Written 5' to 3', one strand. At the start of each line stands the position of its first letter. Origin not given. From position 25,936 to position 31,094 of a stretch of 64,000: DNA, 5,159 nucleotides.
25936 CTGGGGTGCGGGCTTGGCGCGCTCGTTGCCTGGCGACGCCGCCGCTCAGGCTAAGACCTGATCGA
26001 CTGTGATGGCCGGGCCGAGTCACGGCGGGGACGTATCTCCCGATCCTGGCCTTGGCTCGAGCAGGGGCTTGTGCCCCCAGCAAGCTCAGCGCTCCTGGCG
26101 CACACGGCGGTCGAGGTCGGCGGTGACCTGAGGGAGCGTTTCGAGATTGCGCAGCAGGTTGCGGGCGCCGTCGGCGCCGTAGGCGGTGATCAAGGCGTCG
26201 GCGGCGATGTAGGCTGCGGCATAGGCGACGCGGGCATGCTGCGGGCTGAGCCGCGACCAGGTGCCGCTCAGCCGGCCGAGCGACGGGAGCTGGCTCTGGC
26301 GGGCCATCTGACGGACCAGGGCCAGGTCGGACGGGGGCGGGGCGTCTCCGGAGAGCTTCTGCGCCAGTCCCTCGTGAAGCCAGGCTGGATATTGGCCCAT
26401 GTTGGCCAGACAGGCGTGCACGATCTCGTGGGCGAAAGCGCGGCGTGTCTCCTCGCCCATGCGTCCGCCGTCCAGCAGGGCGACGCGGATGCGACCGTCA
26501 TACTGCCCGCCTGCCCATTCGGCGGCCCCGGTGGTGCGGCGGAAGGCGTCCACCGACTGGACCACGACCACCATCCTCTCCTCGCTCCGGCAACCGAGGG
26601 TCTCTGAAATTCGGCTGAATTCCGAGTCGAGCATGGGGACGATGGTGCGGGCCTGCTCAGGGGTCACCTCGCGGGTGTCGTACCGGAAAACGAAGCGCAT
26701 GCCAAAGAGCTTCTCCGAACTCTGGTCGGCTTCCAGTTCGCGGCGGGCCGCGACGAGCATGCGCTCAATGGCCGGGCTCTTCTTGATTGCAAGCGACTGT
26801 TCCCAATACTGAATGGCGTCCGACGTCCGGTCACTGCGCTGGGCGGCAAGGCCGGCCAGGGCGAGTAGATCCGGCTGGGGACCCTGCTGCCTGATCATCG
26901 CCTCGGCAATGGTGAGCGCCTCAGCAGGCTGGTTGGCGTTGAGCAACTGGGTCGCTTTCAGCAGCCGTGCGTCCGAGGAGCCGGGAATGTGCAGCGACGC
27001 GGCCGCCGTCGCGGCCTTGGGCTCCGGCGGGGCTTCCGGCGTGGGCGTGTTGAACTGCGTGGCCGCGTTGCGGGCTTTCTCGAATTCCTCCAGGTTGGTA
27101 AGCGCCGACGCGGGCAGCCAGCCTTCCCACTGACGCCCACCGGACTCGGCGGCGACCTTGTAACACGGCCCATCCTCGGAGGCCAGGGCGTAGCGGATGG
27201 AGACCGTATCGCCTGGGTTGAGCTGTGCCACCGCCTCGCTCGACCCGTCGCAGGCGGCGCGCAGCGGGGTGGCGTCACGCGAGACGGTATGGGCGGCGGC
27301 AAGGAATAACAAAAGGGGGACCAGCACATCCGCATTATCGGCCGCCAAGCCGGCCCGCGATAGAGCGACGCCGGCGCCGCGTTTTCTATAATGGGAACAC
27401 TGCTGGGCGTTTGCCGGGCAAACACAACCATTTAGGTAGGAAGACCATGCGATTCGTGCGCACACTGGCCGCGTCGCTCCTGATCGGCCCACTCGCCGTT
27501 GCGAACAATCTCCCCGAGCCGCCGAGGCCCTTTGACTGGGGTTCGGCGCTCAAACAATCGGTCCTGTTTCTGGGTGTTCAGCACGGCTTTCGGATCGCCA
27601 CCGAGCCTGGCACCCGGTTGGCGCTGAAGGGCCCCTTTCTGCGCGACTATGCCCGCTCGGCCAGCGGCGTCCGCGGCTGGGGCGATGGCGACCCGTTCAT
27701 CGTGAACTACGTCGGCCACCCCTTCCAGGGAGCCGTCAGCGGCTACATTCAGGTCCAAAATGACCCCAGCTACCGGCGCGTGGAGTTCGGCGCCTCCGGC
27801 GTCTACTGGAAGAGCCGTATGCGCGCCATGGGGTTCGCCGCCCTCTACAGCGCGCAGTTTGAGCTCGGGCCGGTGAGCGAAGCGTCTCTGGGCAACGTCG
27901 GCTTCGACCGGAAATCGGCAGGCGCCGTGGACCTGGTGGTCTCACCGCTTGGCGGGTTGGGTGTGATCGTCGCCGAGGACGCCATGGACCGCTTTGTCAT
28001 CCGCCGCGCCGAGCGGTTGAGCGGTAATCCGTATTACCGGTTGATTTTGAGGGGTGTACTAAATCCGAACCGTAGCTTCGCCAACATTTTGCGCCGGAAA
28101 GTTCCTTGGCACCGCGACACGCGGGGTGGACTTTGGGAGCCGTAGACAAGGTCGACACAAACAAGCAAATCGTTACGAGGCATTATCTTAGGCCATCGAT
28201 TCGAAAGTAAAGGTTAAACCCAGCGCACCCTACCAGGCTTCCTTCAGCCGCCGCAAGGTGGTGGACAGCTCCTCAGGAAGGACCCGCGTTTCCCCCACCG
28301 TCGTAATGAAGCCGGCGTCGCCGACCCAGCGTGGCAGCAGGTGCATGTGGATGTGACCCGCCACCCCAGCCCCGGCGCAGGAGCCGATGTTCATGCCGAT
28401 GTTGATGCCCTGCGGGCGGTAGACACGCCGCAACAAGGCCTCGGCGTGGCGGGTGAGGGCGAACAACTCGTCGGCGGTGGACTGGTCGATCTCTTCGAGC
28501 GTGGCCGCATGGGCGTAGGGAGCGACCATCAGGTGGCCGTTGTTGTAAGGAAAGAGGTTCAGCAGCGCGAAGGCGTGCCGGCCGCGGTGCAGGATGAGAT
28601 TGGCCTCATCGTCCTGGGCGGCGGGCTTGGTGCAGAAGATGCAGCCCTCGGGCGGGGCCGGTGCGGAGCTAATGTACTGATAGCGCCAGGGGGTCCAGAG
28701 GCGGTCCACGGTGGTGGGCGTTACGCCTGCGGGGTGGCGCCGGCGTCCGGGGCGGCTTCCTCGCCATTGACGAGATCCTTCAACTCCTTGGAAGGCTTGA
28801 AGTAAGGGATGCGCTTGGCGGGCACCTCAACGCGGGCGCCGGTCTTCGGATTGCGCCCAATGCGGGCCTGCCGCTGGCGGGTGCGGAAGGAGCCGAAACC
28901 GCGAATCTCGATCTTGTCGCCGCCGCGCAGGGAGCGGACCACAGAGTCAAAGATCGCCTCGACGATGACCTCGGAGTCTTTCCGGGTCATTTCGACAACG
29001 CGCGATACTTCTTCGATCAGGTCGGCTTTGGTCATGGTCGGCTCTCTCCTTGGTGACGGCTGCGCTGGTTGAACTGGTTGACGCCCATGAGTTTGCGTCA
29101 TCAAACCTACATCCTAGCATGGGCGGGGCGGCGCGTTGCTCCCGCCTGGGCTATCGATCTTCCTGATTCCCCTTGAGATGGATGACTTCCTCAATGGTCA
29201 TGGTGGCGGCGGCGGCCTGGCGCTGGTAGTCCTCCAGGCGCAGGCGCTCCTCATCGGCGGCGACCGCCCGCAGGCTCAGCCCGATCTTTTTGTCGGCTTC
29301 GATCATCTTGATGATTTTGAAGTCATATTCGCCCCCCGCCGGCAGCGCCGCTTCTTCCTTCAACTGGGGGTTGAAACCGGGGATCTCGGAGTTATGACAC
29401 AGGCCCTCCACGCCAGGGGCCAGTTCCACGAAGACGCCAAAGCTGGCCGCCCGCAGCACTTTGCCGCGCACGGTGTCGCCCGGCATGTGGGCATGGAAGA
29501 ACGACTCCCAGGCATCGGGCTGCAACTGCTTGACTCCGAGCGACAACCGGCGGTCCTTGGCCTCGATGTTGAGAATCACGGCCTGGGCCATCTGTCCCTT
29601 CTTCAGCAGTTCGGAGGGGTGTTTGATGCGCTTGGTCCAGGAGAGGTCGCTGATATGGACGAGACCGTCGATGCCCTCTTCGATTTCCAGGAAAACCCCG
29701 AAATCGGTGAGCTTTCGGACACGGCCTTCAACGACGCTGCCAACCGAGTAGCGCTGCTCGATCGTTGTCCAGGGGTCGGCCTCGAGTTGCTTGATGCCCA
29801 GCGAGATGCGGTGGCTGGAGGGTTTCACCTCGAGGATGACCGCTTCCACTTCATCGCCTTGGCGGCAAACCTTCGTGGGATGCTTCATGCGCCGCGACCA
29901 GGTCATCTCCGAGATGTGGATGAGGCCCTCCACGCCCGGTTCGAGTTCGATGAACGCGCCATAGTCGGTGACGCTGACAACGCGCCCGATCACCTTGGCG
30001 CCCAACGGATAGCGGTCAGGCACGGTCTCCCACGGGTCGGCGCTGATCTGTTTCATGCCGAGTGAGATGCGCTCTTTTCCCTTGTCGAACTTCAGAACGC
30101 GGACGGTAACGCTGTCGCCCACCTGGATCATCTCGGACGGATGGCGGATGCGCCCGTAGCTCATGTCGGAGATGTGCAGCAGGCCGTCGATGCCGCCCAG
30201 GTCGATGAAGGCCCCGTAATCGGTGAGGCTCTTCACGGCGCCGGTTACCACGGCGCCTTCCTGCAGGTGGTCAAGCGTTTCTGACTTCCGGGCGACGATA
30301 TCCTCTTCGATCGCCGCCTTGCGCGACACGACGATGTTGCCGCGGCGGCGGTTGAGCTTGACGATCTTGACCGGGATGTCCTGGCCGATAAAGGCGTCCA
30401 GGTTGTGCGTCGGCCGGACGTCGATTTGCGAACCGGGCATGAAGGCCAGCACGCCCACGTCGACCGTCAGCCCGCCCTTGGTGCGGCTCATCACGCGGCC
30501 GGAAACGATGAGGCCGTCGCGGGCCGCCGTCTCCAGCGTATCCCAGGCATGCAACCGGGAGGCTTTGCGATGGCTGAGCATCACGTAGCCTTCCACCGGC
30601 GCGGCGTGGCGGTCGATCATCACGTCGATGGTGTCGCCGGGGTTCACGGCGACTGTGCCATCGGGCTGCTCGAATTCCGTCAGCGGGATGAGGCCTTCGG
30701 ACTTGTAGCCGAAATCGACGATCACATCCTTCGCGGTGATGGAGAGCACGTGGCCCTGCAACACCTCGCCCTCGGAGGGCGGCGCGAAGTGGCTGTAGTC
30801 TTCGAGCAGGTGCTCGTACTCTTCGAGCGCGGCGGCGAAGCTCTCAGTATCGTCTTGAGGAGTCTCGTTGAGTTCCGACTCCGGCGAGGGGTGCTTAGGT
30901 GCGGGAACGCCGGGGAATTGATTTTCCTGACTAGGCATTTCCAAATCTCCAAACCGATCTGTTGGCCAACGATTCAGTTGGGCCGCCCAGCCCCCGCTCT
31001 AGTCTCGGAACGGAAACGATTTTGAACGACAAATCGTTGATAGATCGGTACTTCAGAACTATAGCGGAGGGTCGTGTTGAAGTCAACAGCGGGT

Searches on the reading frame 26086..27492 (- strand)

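Call 54: search_protein_families(library=pfam, proteins=[window:26086-27492:-], max_evalue=0.00001)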
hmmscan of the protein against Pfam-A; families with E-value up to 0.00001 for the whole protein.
window:26086-27492:- (468 aa): 1 family
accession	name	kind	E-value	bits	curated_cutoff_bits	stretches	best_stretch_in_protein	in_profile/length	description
PF13485.12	Peptidase_MA_2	-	8.6e-06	26.1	32.4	0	349-451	66-171/201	Peptidase MA superfamily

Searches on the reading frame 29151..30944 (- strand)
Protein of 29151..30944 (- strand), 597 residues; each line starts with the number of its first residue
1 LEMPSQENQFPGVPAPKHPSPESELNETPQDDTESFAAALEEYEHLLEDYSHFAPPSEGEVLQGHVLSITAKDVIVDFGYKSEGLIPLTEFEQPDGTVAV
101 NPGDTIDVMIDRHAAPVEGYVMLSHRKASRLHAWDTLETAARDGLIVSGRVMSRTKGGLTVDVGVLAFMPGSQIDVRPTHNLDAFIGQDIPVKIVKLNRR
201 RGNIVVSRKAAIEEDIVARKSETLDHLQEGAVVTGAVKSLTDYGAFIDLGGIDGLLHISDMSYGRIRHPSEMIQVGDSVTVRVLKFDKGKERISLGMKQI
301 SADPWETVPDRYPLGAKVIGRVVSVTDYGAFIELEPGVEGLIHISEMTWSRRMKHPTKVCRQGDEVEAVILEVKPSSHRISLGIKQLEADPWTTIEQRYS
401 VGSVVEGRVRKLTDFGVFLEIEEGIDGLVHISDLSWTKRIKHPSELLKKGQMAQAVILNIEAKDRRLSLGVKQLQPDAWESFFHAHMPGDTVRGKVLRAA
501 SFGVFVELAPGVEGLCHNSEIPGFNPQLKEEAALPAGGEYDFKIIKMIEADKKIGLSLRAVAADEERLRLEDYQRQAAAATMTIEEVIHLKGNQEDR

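Call 54: search_protein_families(library=pfam, proteins=[window:29151-30944:-], max_evalue=0.00001)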
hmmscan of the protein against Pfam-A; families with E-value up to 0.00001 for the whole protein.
window:29151-30944:- (597 aa): 5 families
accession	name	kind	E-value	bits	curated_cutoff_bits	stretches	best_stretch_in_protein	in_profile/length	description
PF00575.29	S1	-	2.5e-87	287.7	22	6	228-298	3-74/74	S1 RNA binding domain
PF23459.1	S1_RRP5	-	4.7e-32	110.8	27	2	402-469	4-70/72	RRP5 S1 domain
PF21710.3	Spt6_S1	-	2.1e-12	47.6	27.5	0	398-464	13-79/91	Spt6, S1/OB domain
PF13509.12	S1_2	-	3.4e-08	33.9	21.8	0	401-434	1-34/61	S1 domain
PF17092.11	PCB_OB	-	5.7e-08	33.9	27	0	318-368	35-85/111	Penicillin-binding protein OB-like domain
